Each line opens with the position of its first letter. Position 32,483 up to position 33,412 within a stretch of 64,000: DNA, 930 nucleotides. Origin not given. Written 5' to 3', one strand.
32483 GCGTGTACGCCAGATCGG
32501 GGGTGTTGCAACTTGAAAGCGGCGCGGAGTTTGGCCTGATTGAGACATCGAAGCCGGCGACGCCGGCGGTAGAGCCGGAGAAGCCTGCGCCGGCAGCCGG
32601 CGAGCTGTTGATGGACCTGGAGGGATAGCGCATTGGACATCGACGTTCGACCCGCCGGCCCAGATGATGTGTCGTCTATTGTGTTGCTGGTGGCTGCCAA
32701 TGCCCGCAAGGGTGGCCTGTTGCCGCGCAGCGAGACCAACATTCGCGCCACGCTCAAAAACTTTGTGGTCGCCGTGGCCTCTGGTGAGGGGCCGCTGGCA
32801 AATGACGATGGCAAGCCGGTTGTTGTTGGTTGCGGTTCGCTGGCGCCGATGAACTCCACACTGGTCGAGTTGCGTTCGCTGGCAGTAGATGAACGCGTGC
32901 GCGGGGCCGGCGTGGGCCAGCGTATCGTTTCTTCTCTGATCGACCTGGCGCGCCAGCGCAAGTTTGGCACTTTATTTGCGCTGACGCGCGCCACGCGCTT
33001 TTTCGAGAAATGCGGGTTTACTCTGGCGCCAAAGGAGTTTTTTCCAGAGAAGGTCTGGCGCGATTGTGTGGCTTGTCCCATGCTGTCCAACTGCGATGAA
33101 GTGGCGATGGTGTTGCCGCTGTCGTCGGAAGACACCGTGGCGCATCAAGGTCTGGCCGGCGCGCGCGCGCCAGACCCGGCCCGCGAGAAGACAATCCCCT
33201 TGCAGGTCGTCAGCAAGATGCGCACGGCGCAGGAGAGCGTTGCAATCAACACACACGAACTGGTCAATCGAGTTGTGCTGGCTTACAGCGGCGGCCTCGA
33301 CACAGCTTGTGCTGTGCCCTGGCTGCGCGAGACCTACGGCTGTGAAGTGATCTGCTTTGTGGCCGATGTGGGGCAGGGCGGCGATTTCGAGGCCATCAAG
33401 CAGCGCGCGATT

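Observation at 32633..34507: Short NAGS-like GNAT domain fused to the N-terminus of a canonical argininosuccinate synthase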

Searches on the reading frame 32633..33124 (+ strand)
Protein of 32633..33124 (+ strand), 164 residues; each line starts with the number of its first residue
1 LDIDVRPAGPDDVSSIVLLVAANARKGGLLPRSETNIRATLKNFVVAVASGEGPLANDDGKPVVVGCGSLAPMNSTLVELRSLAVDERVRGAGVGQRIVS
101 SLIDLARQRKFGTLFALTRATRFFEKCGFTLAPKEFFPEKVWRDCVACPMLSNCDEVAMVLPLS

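Call 23: find_related_loci(query=window:32633-33124:+, collection=genome_contigs, flank=6000)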
Query seq(164 aa) (164 aa) in genome_contigs; peptide patterns used: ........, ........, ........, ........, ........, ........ (x = any residue, [..] = any of these).
599 stretches matched a pattern (row limit reached: there are more); 67 encode a relative of the query (tblastn E <= 1e-3); 67 distinct loci.
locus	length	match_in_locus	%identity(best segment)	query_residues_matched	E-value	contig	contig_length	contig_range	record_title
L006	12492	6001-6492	90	1-164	2e-95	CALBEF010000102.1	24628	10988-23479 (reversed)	MAG: uncultured Anaerolineae bacterium isolate N1_Bin_METABAT__149_1 genome assembly, contig: c_000000905504, whole geno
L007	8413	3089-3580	82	1-164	1e-89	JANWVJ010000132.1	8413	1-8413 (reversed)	MAG: Thermoflexales bacterium isolate SKYG113 NODE_132_length_8413_cov_2.898033, whole genome shotgun sequence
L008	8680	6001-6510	65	1-164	1e-70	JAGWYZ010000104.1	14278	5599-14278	MAG: Chloroflexota bacterium isolate REEB501 contig-150_7789, whole genome shotgun sequence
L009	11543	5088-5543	63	1-163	2e-63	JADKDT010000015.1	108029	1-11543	MAG: Candidatus Brachythrix odensensis isolate OdNW_BATAC.48 tig00012221-10-1075950, whole genome shotgun sequence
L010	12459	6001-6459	44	5-164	2e-39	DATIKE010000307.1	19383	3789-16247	MAG TPA_asm: Phycisphaerae bacterium isolate SMAG_U15710 k141_199490, whole genome shotgun sequence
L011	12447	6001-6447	44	5-164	3e-37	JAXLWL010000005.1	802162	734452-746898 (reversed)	MAG: Anaerolineae bacterium isolate STL-CHL22 C3.160.fa-5, whole genome shotgun sequence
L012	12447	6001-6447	43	5-164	8e-37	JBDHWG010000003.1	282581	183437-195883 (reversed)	MAG: Anaerolineae bacterium isolate AS-MICRO-3CA.356 NODE_74_length_282581_cov_23.905817, whole genome shotgun sequence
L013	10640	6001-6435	41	5-160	2e-33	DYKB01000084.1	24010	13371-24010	MAG TPA_asm: Caldithrix sp. isolate SulCav_AS07-7_41_26 SulCav_AS07_7_1995_length_24010_cov_15_097892, whole genome shot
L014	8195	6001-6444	41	3-161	5e-33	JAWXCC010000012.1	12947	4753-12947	MAG: Phycisphaerae bacterium isolate MP9P1.153 k99_107809, whole genome shotgun sequence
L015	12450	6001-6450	38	5-164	3e-29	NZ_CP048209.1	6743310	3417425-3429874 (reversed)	Paenibacillus lycopersici strain 12200R-189 chromosome, complete genome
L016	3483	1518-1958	39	3-160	3e-31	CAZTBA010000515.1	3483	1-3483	MAG TPA_asm: uncultured bacterium isolate SRP323688_co1_241 genome assembly, contig: NODE_35322_length_3483_cov_6.420945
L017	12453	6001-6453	38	2-163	3e-31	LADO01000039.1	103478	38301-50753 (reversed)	MAG: Peptococcaceae bacterium BRH_c4b BRHa_1004828, whole genome shotgun sequence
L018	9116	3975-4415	39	6-163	9e-31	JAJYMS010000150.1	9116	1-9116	MAG: Bacillota bacterium isolate DBS2-4.bin160 NODE_13965_length_9116_cov_2.19079, whole genome shotgun sequence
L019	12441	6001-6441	36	3-160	2e-30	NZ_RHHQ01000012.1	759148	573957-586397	Brevibacillus fluminis strain JCM 15716 contig_12, whole genome shotgun sequence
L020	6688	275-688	37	12-160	8e-29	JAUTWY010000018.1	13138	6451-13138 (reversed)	MAG: Acidobacteriaceae bacterium isolate BP_10 scaffold_5566926, whole genome shotgun sequence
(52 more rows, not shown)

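Call 48: search_solved_structures(query=A2, max_evalue=0.001, show_alignments=3)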
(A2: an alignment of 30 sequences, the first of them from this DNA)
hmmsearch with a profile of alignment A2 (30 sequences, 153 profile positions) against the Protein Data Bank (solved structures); distinct sequences matched with E-value up to 0.001: 60.
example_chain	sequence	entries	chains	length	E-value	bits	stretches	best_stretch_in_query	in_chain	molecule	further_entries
5yge_A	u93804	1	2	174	4.7e-35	124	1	3-132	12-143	Amino-acid acetyltransferase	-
5yo2_A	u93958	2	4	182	5.4e-35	123.8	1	3-132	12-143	Amino-acid acetyltransferase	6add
2r8v_A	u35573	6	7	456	2.1e-25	92.7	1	2-127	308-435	Putative acetylglutamate synthase | Amino-acid acetyltransferase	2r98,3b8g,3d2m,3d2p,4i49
3e0k_A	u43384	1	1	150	6.6e-20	74.8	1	2-125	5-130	Amino-acid acetyltransferase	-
6ao7_A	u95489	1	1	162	8.4e-11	45.3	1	41-137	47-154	Acetyltransferase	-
1y9k_A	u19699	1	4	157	3.6e-09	40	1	33-120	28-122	IAA acetyltransferase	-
6wqb_A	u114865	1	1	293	1e-08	38.5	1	2-119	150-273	N-terminal acetyltransferase, GNAT family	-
6wqc_A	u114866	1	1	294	1e-08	38.5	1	2-119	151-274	N-terminal acetyltransferase, GNAT family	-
1qst_A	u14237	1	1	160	1.7e-08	37.8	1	40-130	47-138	TGCN5 HISTONE ACETYL TRANSFERASE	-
1q2c_A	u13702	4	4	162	1.7e-08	37.7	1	40-130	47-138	histone acetyltransferase GCN5 | TGCN5 HISTONE ACETYL TRANSFERASE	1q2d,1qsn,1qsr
1m1d_A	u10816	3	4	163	1.8e-08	37.7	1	40-130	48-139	TGCN5 HISTONE ACETYL TRANSFERASE | HAT A1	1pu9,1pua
5gcn_A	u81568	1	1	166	1.8e-08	37.7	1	40-130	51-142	HISTONE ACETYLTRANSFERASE GCN5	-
1yvk_A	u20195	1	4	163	3.6e-08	36.7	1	45-121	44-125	hypothetical protein BSU33890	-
3f8k_A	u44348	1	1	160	8.3e-08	35.6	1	1-107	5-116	Protein acetyltransferase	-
3pp9_A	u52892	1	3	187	9.6e-08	35.3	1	43-118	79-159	Putative streptothricin acetyltransferase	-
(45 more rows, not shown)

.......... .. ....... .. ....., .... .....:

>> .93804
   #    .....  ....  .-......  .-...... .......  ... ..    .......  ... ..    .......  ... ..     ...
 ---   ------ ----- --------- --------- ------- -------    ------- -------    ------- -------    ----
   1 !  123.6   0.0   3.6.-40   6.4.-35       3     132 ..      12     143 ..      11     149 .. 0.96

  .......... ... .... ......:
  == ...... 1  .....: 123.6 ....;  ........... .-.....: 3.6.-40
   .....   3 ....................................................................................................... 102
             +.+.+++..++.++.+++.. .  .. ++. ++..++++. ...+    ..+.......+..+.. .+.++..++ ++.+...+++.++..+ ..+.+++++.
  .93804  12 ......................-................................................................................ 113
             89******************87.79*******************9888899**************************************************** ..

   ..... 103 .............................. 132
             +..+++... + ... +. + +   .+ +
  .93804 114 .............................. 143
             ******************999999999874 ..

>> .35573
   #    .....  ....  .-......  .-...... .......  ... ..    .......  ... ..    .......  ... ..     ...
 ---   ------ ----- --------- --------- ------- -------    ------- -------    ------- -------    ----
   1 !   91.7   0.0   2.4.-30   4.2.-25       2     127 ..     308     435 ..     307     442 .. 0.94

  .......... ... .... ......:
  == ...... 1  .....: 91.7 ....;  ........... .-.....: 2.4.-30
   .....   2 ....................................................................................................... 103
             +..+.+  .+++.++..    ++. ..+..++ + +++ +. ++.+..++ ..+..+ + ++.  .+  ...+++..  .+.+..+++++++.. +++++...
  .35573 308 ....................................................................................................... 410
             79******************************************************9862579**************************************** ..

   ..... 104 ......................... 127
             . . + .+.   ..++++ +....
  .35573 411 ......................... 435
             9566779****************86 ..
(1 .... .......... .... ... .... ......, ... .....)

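Call 49: search_protein_families(library=ncbifam, alignment_id=A2, max_evalue=0.00001)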
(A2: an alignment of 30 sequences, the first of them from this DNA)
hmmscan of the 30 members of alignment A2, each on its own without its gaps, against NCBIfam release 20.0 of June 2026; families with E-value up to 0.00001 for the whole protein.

A. member 1, seq(164 aa): 6 families
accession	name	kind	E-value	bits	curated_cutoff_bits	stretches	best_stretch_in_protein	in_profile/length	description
NF005840.0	PRK07757.1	equivalog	3.8e-40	137.3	154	1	3-163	3-152/153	N-acetyltransferase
NF008964.0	PRK12308.1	equivalog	3.3e-28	98.4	657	1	3-161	464-611/624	argininosuccinate lyase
NF005921.0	PRK07922.1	equivalog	9.3e-24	84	180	1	2-144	6-138/170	amino-acid N-acetyltransferase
NF003641.0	PRK05279.1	equivalog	8.5e-15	54.5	344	1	4-140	296-423/441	amino-acid N-acetyltransferase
NF040501.1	resist_ArsN2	equivalog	1.6e-13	50.4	125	1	61-143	33-115/133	arsenic resistance N-acetyltransferase ArsN2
TIGR01890.1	N-Ac-Glu-synth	equivalog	1.7e-11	43.7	202.85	1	5-140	285-411/429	amino-acid N-acetyltransferase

B. families by the number of members that match (of 30 scanned): 13 families
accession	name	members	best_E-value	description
NF005840.0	PRK07757.1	30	2.3e-64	N-acetyltransferase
NF008964.0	PRK12308.1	30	2.6e-43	argininosuccinate lyase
NF005921.0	PRK07922.1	30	2.1e-40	amino-acid N-acetyltransferase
NF003641.0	PRK05279.1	30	9.1e-27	amino-acid N-acetyltransferase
TIGR01890.1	N-Ac-Glu-synth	30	1.4e-24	amino-acid N-acetyltransferase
NF040501.1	resist_ArsN2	30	9.2e-19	arsenic resistance N-acetyltransferase ArsN2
TIGR01575.1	rimI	12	3.4e-11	ribosomal protein S18-alanine N-acetyltransferase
NF007338.0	PRK09831.1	2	4.7e-09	GNAT family N-acetyltransferase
NF007853.0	PRK10562.1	2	1.2e-06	N-acetyltransferase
NF007807.0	PRK10514.1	1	1e-08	acetyltransferase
TIGR00124.1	cit_ly_ligase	1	1.8e-08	[citrate (pro-3S)-lyase] ligase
NF033078.2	AAC_6p_Ia_fam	1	1.5e-07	AAC(6')-Ia family aminoglycoside 6'-N-acetyltransferase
NF040503.1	resist_ArsN1a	1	4e-06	arsinothricin resistance N-acetyltransferase ArsN1 family A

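Call 61: find_related_loci(query=A3, collection=genome_contigs, flank=3000)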
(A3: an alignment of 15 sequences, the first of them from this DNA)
Query A3 (164 aa) in genome_contigs; peptide patterns used: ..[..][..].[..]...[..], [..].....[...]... (x = any residue, [..] = any of these).
270 stretches matched a pattern; 253 encode a relative of the query (tblastn E <= 1e-3); the best 80 are kept; 80 distinct loci.
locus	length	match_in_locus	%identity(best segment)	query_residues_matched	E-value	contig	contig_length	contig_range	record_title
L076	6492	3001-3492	90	1-164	5e-97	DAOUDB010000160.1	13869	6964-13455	MAG TPA_asm: Thermoflexales bacterium isolate H89_890 90708, whole genome shotgun sequence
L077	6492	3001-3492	90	1-164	1e-95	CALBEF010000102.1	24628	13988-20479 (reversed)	MAG: uncultured Anaerolineae bacterium isolate N1_Bin_METABAT__149_1 genome assembly, contig: c_000000905504, whole geno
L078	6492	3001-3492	87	1-164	1e-93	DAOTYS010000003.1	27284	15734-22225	MAG TPA_asm: Thermoflexales bacterium isolate H28_387 k137_1021512, whole genome shotgun sequence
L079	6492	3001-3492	82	1-164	9e-90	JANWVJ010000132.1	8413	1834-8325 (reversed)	MAG: Thermoflexales bacterium isolate SKYG113 NODE_132_length_8413_cov_2.898033, whole genome shotgun sequence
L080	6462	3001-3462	66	1-164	5e-72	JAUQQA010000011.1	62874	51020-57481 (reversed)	MAG: Chloroflexota bacterium isolate JZ-3.bins.20.201901 NODE_284_length_62874_cov_57.139098, whole genome shotgun seque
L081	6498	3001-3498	67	3-163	6e-72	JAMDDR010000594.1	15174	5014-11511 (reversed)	MAG: Chloroflexota bacterium isolate FK_Sedi_B_Bin.13 NODE_14888_length_15174_cov_4.79916, whole genome shotgun sequence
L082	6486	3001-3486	64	1-164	4e-71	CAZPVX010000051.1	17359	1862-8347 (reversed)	MAG TPA_asm: uncultured Anaerolineae bacterium isolate SRP263991_co5_64 genome assembly, contig: NODE_6364_length_17359_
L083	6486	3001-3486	64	1-164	3e-71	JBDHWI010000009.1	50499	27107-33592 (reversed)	MAG: Thermoflexales bacterium isolate AS-MESO-OLR.109 NODE_1722_length_50499_cov_18.751914, whole genome shotgun sequenc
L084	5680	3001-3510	65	1-164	9e-71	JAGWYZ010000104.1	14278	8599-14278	MAG: Chloroflexota bacterium isolate REEB501 contig-150_7789, whole genome shotgun sequence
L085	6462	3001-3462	66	1-164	1e-70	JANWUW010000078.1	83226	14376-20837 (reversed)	MAG: Thermoflexales bacterium isolate SKYG100 k141_489339, whole genome shotgun sequence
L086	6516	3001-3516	64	3-164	3e-70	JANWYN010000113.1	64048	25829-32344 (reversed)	MAG: Candidatus Roseilinea sp. isolate SKYG71 k141_696804, whole genome shotgun sequence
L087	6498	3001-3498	68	1-164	8e-70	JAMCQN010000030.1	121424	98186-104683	MAG: Chloroflexota bacterium isolate FK_Sedi_A_Bin.40 NODE_168_length_121424_cov_4.48375, whole genome shotgun sequence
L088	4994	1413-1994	59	1-164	9e-70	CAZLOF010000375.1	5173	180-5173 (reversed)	MAG TPA_asm: uncultured Thermoflexus sp. isolate SRP296810_co1_282 genome assembly, contig: NODE_23439_length_5173_cov_3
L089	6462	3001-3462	64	2-164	6e-70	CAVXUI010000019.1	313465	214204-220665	MAG: uncultured Chloroflexia bacterium isolate MFD04651.bin.2.9 genome assembly, contig: contig_46628, whole genome shot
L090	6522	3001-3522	63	1-164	1e-69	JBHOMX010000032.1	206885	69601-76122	MAG: Candidatus Brachytrichaceae bacterium NZ_4S206 k127_349805, whole genome shotgun sequence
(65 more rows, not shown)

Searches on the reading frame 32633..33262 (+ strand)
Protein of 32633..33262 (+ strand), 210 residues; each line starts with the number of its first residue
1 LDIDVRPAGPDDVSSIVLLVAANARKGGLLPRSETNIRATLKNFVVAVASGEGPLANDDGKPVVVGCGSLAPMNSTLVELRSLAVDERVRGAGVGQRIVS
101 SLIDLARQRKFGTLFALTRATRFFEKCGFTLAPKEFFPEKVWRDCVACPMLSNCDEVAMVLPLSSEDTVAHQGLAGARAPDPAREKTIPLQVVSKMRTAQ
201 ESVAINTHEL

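Call 9: search_solved_structures(query=window:32633-33262:+, max_evalue=0.01, show_alignments=3)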
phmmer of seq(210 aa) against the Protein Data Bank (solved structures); distinct sequences matched with E-value up to 0.01: 8.
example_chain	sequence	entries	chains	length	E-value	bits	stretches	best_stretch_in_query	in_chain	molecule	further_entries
5yge_A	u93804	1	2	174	7.7e-11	45.3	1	61-131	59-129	Amino-acid acetyltransferase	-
5yo2_A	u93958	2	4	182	8.7e-11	45.2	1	61-131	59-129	Amino-acid acetyltransferase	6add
2r8v_A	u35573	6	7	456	5.8e-05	26.1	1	4-144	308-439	Putative acetylglutamate synthase | Amino-acid acetyltransferase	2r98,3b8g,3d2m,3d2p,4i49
5jq4_A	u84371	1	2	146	7.8e-05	25.7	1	56-139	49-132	Acetyltransferase SACOL1063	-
5jph_A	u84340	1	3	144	7.8e-05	25.7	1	56-139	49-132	Acetyltransferase SACOL1063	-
6ao7_A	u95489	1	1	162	0.00012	25.1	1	50-149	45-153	Acetyltransferase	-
3lod_A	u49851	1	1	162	0.003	20.6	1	8-116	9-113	Putative acyl-CoA N-acyltransferase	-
9y12_A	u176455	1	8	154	0.0089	19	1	59-131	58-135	Acetyltransferase (GNAT) family protein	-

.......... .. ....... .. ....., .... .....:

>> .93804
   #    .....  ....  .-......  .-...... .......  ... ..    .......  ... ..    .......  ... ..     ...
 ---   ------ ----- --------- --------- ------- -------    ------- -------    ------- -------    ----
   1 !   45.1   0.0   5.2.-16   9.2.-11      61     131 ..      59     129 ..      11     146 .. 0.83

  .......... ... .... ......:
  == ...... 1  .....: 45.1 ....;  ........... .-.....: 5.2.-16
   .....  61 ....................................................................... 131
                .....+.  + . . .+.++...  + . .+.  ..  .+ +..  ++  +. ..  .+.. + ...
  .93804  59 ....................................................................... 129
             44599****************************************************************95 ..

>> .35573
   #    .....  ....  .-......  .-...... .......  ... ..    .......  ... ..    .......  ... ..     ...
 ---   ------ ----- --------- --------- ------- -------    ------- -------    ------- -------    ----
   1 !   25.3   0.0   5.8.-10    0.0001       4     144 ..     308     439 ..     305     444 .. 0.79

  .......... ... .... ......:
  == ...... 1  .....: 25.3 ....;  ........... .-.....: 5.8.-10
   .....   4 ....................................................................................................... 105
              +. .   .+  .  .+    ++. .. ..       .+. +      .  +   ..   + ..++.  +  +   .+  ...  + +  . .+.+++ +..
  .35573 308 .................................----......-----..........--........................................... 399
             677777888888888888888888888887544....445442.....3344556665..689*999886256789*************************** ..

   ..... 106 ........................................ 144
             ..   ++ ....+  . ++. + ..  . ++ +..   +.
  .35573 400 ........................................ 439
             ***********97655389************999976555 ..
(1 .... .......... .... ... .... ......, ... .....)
